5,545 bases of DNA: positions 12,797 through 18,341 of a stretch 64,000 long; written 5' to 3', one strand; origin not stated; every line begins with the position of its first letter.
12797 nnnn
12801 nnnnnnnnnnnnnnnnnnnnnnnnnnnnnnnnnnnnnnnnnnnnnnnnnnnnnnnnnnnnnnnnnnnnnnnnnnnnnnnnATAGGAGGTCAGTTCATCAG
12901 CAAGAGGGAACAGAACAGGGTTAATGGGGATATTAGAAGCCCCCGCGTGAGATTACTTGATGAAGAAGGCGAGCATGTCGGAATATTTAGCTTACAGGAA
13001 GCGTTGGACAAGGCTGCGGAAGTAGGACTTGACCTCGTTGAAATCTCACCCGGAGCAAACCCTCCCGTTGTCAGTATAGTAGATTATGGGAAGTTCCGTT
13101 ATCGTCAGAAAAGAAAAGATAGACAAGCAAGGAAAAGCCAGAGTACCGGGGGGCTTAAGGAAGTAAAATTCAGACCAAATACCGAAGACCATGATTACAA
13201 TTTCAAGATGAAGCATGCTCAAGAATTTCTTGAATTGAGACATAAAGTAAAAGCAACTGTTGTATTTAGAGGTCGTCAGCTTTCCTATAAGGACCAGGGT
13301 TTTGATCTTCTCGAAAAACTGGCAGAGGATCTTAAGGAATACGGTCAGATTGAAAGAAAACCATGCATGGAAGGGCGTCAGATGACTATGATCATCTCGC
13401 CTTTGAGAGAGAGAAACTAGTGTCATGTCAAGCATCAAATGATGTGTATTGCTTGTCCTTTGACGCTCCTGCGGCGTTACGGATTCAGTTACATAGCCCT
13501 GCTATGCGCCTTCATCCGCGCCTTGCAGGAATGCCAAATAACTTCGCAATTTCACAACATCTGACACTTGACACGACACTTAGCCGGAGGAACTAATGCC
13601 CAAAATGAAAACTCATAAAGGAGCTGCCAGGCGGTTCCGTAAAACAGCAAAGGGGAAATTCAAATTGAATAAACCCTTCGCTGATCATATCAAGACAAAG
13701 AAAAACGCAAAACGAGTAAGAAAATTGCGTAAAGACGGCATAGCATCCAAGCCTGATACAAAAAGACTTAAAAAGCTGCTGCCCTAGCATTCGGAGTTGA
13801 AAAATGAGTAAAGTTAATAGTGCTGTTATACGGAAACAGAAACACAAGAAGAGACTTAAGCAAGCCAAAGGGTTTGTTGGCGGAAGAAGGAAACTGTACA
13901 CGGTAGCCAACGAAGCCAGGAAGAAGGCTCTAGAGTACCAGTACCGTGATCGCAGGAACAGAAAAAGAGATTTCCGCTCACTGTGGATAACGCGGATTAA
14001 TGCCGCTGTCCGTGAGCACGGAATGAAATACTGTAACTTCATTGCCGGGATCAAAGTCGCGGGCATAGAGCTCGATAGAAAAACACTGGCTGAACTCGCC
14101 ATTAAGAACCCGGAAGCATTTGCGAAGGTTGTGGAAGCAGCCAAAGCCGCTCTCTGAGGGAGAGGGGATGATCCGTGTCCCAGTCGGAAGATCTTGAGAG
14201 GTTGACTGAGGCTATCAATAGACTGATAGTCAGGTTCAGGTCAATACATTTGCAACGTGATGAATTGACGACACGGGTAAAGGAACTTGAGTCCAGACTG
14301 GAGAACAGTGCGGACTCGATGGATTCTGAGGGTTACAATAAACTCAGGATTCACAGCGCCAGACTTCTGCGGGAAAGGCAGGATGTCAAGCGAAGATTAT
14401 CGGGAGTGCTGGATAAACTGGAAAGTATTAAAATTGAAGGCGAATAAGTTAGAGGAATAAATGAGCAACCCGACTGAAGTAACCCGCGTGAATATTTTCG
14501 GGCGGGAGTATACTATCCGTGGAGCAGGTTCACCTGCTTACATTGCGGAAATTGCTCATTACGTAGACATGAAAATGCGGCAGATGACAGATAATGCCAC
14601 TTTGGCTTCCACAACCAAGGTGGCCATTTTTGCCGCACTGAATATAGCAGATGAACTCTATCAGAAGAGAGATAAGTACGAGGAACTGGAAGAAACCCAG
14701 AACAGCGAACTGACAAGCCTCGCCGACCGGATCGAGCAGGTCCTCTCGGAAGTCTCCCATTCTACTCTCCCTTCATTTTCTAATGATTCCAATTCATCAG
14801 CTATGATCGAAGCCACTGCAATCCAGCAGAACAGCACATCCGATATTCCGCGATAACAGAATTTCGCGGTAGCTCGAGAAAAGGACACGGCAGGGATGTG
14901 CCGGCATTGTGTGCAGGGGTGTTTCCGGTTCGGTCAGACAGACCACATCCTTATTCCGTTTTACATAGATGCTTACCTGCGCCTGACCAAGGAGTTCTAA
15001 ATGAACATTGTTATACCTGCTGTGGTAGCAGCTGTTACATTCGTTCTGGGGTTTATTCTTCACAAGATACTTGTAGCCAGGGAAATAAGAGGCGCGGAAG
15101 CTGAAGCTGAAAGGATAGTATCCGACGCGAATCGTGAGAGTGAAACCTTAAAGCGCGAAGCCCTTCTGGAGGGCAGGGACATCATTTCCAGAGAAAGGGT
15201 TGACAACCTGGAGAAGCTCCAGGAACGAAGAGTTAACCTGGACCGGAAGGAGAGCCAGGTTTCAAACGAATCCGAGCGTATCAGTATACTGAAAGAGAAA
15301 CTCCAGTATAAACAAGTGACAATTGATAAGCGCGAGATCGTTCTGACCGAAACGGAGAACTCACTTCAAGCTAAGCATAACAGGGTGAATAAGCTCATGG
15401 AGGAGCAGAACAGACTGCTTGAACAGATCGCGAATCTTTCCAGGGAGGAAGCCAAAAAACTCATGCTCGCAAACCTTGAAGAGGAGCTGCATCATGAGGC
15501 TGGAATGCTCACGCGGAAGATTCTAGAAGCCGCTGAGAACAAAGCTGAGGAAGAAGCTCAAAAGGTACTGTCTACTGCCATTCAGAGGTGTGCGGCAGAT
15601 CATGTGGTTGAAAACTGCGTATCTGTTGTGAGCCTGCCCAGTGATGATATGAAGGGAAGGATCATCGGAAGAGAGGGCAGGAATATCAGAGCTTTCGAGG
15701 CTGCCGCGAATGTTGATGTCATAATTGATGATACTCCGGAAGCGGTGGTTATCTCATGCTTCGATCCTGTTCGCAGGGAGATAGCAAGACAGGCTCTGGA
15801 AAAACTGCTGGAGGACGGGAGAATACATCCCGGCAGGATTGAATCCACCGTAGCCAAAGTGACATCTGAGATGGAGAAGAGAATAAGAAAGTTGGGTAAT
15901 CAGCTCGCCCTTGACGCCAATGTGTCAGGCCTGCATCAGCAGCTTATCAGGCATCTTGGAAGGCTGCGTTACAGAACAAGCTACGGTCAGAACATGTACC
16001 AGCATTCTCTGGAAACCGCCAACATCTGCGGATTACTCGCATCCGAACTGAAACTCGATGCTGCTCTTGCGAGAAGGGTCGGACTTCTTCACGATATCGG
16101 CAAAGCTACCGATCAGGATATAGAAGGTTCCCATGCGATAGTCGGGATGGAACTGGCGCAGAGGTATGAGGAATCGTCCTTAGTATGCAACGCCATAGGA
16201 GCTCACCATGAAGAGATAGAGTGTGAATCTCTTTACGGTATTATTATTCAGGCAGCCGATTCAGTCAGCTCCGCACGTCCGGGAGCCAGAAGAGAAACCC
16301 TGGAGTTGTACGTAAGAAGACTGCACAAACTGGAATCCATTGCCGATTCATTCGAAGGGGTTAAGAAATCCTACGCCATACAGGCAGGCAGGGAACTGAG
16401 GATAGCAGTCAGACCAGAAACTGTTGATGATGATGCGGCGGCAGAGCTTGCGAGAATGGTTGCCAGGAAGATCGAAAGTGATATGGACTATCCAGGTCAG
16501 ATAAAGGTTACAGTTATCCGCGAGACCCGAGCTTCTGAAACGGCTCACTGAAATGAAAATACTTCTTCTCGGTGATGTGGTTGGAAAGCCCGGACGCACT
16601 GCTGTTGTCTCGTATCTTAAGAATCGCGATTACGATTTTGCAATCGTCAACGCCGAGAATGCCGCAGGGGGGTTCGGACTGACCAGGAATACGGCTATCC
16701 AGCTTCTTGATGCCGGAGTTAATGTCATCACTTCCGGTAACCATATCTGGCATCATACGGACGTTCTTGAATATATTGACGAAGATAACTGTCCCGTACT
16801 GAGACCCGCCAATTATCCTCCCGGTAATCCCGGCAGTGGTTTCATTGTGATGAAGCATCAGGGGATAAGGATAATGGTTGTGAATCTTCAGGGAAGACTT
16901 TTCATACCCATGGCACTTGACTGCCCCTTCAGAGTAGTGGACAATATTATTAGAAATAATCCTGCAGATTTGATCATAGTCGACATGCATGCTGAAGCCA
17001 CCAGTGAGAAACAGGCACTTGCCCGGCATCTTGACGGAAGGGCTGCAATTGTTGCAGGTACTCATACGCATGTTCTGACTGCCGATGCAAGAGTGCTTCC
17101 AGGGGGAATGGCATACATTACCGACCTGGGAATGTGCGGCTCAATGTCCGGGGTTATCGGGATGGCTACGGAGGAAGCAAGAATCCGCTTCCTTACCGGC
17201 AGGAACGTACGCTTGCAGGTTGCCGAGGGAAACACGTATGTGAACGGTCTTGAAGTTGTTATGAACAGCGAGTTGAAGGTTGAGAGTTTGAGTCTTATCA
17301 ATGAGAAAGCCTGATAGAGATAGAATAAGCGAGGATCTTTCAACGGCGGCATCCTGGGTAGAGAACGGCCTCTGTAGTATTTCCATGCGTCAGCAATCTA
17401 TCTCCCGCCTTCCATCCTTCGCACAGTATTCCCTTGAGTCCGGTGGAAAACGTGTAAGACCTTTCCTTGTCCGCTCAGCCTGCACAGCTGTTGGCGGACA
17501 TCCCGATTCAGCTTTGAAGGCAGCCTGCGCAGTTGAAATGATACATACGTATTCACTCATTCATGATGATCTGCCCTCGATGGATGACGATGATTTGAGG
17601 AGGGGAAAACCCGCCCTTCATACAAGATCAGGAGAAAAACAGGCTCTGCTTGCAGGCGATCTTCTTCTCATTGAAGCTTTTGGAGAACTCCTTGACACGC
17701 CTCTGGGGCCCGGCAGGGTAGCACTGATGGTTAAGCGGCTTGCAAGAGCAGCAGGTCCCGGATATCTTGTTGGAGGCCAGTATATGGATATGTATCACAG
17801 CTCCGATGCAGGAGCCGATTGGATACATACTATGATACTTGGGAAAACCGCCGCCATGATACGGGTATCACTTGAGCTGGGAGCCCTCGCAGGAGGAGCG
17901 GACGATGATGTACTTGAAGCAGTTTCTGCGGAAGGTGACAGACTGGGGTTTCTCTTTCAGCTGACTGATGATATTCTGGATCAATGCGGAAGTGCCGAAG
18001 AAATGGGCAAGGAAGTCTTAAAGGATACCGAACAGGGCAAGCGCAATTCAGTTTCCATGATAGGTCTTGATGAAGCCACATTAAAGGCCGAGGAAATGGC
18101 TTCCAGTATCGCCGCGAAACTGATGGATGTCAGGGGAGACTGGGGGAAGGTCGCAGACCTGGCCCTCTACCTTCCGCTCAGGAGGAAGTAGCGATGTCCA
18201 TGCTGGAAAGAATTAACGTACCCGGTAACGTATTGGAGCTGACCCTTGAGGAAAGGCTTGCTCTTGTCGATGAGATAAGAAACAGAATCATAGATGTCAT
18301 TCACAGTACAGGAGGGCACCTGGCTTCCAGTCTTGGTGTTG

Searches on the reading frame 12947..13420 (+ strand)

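Call 48: search_protein_families(library=pfam, proteins=[window:12947-13420:+], max_evalue=0.00001)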
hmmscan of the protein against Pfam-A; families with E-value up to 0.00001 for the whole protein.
window:12947-13420:+ (157 aa): 2 families
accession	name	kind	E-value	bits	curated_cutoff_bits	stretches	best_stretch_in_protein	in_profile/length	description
PF00707.27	IF3_C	-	7.3e-34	116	34.8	1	70-152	3-85/86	Translation initiation factor IF-3, C-terminal domain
PF05198.21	IF3_N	-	4.4e-23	81.7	26.9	1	2-61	11-70/70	Translation initiation factor IF-3, N-terminal domain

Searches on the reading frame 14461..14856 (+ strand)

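Call 49: search_protein_families(library=pfam, proteins=[window:14461-14856:+], max_evalue=0.00001)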
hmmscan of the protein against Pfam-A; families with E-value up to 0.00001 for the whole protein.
window:14461-14856:+ (131 aa): 1 family
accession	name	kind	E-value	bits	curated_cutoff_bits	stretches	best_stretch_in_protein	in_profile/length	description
PF05164.18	ZapA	-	1.6e-20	73.6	23.8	1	9-91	2-88/88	Cell division protein ZapA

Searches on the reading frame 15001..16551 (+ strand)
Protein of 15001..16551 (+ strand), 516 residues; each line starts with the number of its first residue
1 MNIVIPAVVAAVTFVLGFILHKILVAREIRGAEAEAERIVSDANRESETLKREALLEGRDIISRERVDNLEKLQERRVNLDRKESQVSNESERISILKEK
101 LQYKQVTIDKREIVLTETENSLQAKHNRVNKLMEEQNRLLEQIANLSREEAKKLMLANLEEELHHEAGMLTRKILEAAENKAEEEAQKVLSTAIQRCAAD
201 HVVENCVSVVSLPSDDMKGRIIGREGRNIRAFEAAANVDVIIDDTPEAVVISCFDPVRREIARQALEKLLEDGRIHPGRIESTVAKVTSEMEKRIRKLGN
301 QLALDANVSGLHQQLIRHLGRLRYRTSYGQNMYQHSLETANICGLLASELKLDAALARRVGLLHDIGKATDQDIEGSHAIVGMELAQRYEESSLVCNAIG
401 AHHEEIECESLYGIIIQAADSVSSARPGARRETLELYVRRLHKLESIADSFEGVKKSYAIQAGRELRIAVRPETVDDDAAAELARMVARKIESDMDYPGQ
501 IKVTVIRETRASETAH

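Call 49: search_protein_families(library=pfam, proteins=[window:15001-16551:+], max_evalue=0.00001)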
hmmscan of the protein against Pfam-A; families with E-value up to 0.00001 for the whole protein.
window:15001-16551:+ (516 aa): 3 families
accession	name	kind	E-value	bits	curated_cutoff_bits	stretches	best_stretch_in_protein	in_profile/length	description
PF12072.13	RNase_Y_N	-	3.4e-43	147.9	32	1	2-201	2-201/201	RNase Y N-terminal region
PF01966.28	HD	-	1.3e-20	74.3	22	1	333-423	2-114/116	HD domain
PF00013.35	KH_1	-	4.4e-07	30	21.5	1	211-267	5-65/66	KH domain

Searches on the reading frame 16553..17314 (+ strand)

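Call 49: search_protein_families(library=pfam, proteins=[window:16553-17314:+], max_evalue=0.00001)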
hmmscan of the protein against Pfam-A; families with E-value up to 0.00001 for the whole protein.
window:16553-17314:+ (253 aa): 1 family
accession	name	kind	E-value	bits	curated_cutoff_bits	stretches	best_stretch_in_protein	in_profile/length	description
PF13277.11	YmdB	-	1.4e-88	296.8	27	1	4-240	1-244/253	YmdB-like protein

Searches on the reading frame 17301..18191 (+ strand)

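Call 49: search_protein_families(library=pfam, proteins=[window:17301-18191:+], max_evalue=0.00001)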
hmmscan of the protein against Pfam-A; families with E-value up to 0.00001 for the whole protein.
window:17301-18191:+ (296 aa): 1 family
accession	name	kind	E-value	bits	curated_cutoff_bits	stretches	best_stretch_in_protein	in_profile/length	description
PF00348.22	polyprenyl_synt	-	4.3e-51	174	27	1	37-266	4-229/251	Polyprenyl synthetase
